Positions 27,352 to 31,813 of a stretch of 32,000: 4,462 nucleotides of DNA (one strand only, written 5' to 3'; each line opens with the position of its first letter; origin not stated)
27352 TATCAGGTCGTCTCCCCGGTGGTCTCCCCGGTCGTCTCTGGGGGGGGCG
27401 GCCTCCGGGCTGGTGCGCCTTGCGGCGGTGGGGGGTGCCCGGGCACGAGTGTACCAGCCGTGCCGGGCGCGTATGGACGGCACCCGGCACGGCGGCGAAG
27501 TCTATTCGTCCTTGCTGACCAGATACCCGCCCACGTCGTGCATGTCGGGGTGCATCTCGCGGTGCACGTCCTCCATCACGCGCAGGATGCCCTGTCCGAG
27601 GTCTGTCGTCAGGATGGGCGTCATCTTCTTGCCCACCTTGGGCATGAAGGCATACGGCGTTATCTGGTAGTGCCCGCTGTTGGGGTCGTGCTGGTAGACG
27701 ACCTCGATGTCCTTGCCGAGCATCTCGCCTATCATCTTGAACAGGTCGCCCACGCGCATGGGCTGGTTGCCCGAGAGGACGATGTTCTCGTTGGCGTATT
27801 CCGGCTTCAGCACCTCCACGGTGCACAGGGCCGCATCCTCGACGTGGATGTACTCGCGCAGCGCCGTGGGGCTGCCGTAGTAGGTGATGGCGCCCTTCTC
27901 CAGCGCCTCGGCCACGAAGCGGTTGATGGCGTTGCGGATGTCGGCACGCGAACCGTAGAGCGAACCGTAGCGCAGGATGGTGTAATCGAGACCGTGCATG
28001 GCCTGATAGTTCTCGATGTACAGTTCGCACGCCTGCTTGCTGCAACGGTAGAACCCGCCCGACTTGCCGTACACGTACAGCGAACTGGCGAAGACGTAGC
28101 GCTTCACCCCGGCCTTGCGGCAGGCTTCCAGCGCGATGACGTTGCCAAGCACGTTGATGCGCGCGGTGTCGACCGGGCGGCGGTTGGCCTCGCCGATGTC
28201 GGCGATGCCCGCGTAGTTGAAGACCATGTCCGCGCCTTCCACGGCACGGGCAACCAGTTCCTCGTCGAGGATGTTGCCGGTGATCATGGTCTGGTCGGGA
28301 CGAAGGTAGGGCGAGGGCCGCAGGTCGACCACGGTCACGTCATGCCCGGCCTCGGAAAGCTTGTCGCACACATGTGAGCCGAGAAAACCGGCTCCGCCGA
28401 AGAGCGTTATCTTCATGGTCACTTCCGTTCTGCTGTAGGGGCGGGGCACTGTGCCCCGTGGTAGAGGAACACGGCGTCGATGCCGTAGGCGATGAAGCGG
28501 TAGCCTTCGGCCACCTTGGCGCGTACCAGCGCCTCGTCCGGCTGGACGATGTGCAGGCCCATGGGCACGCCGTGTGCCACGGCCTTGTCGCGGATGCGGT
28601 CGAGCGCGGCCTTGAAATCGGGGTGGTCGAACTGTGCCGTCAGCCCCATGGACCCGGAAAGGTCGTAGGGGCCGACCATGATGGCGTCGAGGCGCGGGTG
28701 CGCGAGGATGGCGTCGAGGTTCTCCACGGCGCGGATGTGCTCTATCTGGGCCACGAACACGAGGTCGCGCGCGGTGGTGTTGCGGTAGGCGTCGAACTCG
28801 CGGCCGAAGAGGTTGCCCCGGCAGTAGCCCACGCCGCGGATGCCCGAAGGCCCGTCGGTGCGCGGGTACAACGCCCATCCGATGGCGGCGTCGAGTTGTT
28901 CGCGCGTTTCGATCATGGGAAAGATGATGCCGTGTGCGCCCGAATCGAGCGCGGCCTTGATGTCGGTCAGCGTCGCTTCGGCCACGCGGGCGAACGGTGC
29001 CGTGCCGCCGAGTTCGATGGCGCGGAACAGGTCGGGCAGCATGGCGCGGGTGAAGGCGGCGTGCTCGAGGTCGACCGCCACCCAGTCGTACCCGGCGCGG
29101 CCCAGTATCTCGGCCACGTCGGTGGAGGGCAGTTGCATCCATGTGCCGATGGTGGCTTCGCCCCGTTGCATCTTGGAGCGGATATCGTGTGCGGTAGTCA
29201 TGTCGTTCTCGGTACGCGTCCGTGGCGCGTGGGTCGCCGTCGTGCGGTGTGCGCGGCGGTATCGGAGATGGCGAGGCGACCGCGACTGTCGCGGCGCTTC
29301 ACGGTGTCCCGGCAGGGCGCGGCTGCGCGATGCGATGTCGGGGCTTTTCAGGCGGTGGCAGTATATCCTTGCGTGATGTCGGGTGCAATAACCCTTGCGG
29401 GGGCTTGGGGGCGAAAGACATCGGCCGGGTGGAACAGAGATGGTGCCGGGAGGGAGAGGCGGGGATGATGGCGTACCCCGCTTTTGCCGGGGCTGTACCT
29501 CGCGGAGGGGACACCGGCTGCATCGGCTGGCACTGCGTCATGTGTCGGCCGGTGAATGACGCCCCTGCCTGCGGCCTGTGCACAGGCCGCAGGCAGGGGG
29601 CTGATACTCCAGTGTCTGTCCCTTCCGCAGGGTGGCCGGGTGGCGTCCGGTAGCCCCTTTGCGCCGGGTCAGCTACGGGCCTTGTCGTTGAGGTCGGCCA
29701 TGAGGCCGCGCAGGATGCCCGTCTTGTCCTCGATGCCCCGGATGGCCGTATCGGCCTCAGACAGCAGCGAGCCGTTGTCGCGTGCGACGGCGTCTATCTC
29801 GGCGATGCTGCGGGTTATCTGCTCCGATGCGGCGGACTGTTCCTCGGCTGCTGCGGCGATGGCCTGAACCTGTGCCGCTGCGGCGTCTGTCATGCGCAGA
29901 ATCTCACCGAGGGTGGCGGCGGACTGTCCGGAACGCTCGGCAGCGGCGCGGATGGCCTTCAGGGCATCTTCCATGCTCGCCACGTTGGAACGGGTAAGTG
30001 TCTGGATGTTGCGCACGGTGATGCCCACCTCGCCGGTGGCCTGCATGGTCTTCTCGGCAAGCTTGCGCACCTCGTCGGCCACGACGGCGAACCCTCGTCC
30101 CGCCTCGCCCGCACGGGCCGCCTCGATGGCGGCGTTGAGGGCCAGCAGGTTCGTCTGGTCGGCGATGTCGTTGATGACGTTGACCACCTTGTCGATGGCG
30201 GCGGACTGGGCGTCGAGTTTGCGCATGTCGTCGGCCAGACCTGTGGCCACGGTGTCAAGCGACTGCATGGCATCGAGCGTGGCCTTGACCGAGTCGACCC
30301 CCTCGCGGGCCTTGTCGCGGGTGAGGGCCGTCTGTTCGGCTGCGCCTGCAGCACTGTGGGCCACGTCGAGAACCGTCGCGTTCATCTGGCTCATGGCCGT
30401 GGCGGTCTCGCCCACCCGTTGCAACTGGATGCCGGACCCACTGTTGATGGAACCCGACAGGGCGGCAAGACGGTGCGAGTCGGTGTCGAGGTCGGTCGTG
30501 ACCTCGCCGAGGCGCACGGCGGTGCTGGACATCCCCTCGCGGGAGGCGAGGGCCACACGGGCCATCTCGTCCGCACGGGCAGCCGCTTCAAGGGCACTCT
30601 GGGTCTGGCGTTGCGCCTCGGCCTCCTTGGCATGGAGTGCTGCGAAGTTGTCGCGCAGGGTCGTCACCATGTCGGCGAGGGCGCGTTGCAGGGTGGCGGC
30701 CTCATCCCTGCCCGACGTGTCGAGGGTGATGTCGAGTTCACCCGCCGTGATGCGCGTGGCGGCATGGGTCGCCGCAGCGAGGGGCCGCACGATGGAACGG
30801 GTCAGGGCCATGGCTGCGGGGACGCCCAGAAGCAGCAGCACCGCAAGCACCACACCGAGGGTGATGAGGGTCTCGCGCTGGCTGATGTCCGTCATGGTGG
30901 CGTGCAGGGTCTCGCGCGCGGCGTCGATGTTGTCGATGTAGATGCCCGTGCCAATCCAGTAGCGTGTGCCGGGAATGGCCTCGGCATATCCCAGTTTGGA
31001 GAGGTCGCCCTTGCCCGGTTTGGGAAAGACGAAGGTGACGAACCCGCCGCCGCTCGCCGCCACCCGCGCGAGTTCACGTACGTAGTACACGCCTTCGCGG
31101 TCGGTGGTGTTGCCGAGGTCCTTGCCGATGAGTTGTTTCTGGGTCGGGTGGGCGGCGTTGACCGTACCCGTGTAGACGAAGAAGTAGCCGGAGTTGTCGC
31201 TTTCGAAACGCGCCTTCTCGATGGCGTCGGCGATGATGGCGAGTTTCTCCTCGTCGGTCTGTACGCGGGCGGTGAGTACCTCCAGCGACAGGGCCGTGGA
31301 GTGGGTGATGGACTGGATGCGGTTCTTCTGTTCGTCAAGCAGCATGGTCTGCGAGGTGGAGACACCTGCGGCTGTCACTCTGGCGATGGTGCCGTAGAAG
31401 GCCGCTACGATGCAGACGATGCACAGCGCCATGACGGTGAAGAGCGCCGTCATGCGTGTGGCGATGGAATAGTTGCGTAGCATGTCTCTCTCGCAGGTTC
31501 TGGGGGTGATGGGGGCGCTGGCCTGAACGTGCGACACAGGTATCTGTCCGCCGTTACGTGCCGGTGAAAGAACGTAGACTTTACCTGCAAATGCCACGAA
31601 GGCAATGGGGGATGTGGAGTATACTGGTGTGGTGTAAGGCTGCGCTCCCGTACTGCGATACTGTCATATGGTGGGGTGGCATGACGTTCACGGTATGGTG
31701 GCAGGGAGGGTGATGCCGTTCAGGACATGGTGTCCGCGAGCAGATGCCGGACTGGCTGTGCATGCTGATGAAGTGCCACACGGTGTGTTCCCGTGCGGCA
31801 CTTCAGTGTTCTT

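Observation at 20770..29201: CMP-ulosonic-acid-like biosynthesis cassette with no visible PEP-dependent synthase, convergent to waaA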

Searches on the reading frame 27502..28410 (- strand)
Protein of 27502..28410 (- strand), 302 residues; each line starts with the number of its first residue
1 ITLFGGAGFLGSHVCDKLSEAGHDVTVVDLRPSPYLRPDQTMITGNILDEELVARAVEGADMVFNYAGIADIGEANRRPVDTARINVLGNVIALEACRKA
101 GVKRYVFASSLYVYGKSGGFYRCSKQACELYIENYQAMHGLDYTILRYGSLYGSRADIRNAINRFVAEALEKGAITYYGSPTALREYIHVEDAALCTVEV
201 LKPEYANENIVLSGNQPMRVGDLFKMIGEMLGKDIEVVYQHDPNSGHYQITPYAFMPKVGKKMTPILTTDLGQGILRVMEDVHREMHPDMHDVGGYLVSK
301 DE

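Call 4: search_protein_families(library=pfam, proteins=[window:27502-28410:-], max_evalue=0.01)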
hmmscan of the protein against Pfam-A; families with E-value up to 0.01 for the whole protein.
window:27502-28410:- (302 aa): 9 families
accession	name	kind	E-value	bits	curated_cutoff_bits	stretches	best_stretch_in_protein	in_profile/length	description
PF01370.27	Epimerase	-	2.5e-45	155.2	20.9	1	1-203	1-227/240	NAD dependent epimerase/dehydratase family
PF16363.11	GDP_Man_Dehyd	-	8.5e-25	88.3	27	1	4-241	3-276/332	GDP-mannose 4,6 dehydratase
PF01073.25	3Beta_HSD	-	3e-17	63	22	1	4-116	3-122/280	3-beta hydroxysteroid dehydrogenase/isomerase family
PF13460.12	NAD_binding_10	-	1.3e-16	61.4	27.2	1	5-153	1-148/184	NAD(P)H-binding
PF02719.21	Polysacc_synt_2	-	1.1e-12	48.1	20.2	1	37-235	53-251/293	Polysaccharide biosynthesis protein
PF04321.23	RmlD_sub_bind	-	8.7e-08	32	27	1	1-175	3-173/287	RmlD substrate binding domain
PF05368.20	NmrA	-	7e-07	29.6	27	1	1-142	5-140/298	NmrA-like family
PF07993.18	NAD_binding_4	-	8.3e-06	25.6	20.1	0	48-117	77-144/258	Male sterility protein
PF02254.24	TrkA_N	-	0.0039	17.9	23.8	1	6-84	5-84/116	TrkA-N domain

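Call 5: search_protein_families(library=ncbifam, proteins=[window:27502-28410:-], max_evalue=0.01)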
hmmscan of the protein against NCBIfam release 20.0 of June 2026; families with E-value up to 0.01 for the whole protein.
window:27502-28410:- (302 aa): 29 families (the best 25 are shown)
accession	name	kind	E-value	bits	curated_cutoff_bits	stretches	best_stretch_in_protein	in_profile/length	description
TIGR01179.1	galE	equivalog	3.2e-22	78.8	262.3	1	3-239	4-283/332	UDP-glucose 4-epimerase GalE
TIGR04180.1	EDH_00030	hypoth_equivalog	5.9e-19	68.2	475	1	4-240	4-265/297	NAD-dependent 4,6-dehydratase LegB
TIGR01181.1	dTDP_gluc_dehyt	equivalog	1.3e-18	67.2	365.1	1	14-247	30-277/321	dTDP-glucose 4,6-dehydratase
NF007956.0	PRK10675.1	subfamily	1.2e-14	54.2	394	1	3-116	5-130/338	UDP-glucose 4-epimerase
TIGR03466.1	HpnA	hypoth_equivalog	5.8e-14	51.7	367.65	1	4-115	6-118/327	hopanoid-associated sugar epimerase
NF042422.1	oxyalk_red_OleD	equivalog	1.9e-13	50.5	580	1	3-114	5-114/329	2-alkyl-3-oxoalkanoate reductase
NF058621.1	DiazavRedAvaA7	equivalog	1.9e-12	47.4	400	1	3-201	5-219/304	3-diazoavenalumate denitrifying reductase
NF042423.1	oxyalk_red_Shew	equivalog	7.2e-11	41.7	580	1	4-111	14-119/331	2-alkyl-3-oxoalkanoate reductase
TIGR02197.1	heptose_epim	equivalog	3.8e-10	39.4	274.6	1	3-283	3-314/316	ADP-glyceromanno-heptose 6-epimerase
TIGR03589.1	PseB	equivalog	3.1e-09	36.2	407.75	1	43-227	58-240/324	UDP-N-acetylglucosamine 4,6-dehydratase (inverting)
NF004520.0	PRK05865.1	equivalog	2.5e-08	32.3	1509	1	2-168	4-143/854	sugar epimerase family protein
NF043036.1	ErythonDh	equivalog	5.5e-08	32.4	325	1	2-116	4-131/321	D-erythronate dehydrogenase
NF052578.1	StrlDmthSdmBMthl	equivalog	2.2e-07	30.9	600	1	5-115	7-118/328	sterol demethylase protein SdmB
NF041293.1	G6PDh_Azf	equivalog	2.5e-07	30.3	400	1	3-165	7-165/252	NAD-dependent glucose-6-phosphate dehydrogenase Azf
TIGR01777.1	yfcH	hypoth_equivalog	2.8e-07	30.4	207.35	1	1-119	1-121/292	TIGR01777 family oxidoreductase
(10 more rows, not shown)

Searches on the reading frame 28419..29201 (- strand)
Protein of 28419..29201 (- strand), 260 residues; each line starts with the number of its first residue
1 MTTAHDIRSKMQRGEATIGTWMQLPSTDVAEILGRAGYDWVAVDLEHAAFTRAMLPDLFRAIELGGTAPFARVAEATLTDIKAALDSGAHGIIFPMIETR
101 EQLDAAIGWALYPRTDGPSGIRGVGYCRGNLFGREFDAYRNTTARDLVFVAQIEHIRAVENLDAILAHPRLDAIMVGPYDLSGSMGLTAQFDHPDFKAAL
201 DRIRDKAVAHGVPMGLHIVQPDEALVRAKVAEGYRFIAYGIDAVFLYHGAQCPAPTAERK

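Call 4: search_protein_families(library=pfam, proteins=[window:28419-29201:-], max_evalue=0.01)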
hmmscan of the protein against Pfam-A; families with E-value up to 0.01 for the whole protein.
window:28419-29201:- (260 aa): 1 family
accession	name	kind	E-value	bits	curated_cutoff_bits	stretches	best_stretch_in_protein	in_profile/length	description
PF03328.21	HpcH_HpaI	-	9.4e-31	107.2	25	1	18-246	2-218/221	HpcH/HpaI aldolase/citrate lyase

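Call 5: search_protein_families(library=ncbifam, proteins=[window:28419-29201:-], max_evalue=0.01)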
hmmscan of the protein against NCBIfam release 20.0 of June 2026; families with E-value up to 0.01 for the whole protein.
window:28419-29201:- (260 aa): 4 families
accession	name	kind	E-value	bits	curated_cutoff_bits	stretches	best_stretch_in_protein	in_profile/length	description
TIGR02311.1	HpaI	equivalog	1e-42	146.3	368.8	1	8-251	4-242/249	4-hydroxy-2-oxoheptanedioate aldolase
NF007849.0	PRK10558.1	equivalog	2.6e-41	141.7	393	1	6-248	9-245/256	2-dehydro-3-deoxyglucarate aldolase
TIGR03239.1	GarL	equivalog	9.5e-40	136.7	406.75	1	7-249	3-239/249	2-dehydro-3-deoxyglucarate aldolase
NF007521.0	PRK10128.1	equivalog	1.6e-33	116.4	441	1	7-248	9-244/267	2-keto-3-deoxy-L-rhamnonate aldolase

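Call 21: search_solved_structures(query=window:28419-29201:-, max_evalue=0.00001, show_alignments=1)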
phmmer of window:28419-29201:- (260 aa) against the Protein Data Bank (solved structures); distinct sequences matched with E-value up to 0.00001: 21.
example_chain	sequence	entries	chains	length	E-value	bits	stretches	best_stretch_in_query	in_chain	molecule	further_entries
1dxe_A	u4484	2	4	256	1.3e-36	129.4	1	12-246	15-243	2-DEHYDRO-3-DEOXY-GALACTARATE ALDOLASE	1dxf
4mf4_A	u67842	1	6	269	2.6e-35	125.2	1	4-248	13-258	HpcH/HpaI aldolase/citrate lyase family protein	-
2vws_A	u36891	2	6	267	5e-31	111.1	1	6-248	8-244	YFAU, 2-KETO-3-DEOXY SUGAR ALDOLASE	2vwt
7o5i_A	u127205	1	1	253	1.5e-30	109.6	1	7-249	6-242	HpcH/HpaI aldolase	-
6r62_A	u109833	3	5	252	1.5e-30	109.6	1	7-249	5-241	HpcH/HpaI aldolase | hydroxyketoacid aldolase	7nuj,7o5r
8adq_A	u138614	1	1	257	1.5e-30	109.5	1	7-249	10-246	HpcH/HpaI aldolase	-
7nnk_A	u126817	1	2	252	1.8e-30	109.3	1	7-249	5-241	HpcH/HpaI aldolase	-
7nr1_A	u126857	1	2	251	1.9e-30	109.2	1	7-249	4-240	HpcH/HpaI aldolase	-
7o5w_AAA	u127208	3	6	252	2.2e-30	109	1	7-249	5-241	HpcH/HpaI aldolase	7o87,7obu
7v8t_A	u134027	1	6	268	2.4e-30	108.9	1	7-247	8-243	2,4-dihydroxyhept-2-ene-1,7-dioic acid aldolase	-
7o9r_AAA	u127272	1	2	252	3.9e-29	104.9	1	7-249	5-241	HpcH/HpaI aldolase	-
7o5v_AAA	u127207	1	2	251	4.3e-29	104.8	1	7-249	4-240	HpcH/HpaI aldolase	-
3qz6_A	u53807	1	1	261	4.5e-28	101.4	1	6-242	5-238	HpcH/HpaI aldolase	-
4b5s_A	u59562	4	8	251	3e-27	98.8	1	7-252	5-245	4-HYDROXY-2-OXO-HEPTANE-1,7-DIOATE ALDOLASE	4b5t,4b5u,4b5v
2v5j_A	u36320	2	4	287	4e-27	98.3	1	7-253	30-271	2,4-DIHYDROXYHEPT-2-ENE-1,7-DIOIC ACID ALDOLASE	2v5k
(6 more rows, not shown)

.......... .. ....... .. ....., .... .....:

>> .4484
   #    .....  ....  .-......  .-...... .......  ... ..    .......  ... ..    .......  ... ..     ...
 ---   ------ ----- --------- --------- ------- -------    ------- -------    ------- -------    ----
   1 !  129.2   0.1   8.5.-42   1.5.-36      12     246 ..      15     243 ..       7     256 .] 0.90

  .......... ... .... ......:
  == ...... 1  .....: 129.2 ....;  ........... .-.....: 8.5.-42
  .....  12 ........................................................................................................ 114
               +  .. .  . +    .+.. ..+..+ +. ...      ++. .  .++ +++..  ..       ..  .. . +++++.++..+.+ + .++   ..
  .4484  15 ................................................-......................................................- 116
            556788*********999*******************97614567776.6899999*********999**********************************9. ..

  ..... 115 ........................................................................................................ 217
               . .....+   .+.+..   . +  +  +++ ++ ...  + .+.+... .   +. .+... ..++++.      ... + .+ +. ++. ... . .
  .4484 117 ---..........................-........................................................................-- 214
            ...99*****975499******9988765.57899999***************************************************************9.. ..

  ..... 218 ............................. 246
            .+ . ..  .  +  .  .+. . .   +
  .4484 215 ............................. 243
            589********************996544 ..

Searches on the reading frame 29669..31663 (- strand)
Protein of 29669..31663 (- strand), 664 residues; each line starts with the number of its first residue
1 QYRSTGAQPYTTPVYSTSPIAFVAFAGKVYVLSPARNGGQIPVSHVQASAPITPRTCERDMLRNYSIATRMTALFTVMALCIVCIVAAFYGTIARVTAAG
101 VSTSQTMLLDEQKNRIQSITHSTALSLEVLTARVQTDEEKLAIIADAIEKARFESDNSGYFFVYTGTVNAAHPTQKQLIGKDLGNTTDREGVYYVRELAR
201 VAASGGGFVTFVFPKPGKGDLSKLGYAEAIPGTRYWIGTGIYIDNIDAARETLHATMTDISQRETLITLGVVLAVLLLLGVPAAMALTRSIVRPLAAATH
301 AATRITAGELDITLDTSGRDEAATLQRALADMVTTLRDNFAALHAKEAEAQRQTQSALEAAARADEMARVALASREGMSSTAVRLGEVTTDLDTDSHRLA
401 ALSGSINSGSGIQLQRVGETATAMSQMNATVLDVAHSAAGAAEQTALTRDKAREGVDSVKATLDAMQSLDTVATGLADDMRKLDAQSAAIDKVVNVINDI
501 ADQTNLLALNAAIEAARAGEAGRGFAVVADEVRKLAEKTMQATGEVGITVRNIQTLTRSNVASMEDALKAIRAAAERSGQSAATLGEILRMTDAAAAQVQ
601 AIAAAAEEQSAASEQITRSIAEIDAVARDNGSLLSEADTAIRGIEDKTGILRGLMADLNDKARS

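Call 9: search_protein_families(library=pfam, proteins=[window:29669-31663:-], max_evalue=0.001)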
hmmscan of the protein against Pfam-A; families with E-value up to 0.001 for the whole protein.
window:29669-31663:- (664 aa): 5 families
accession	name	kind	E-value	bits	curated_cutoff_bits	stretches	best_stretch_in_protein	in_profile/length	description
PF00015.26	MCPsignal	-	3.4e-42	144.6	34.6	1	462-626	8-171/172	Methyl-accepting chemotaxis protein (MCP) signalling domain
PF17200.10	sCache_2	-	2.3e-22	80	25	1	130-252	23-151/155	Single Cache domain 2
PF08269.17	dCache_2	-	2e-19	70.3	26.5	1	137-247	74-298/298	Cache domain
PF00672.30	HAMP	-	8.4e-10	39.3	25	1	287-338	2-53/53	HAMP domain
PF10046.14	BLOC1_2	-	1.7e-05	25.5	33.4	0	530-609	5-84/96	Biogenesis of lysosome-related organelles complex-1 subunit 2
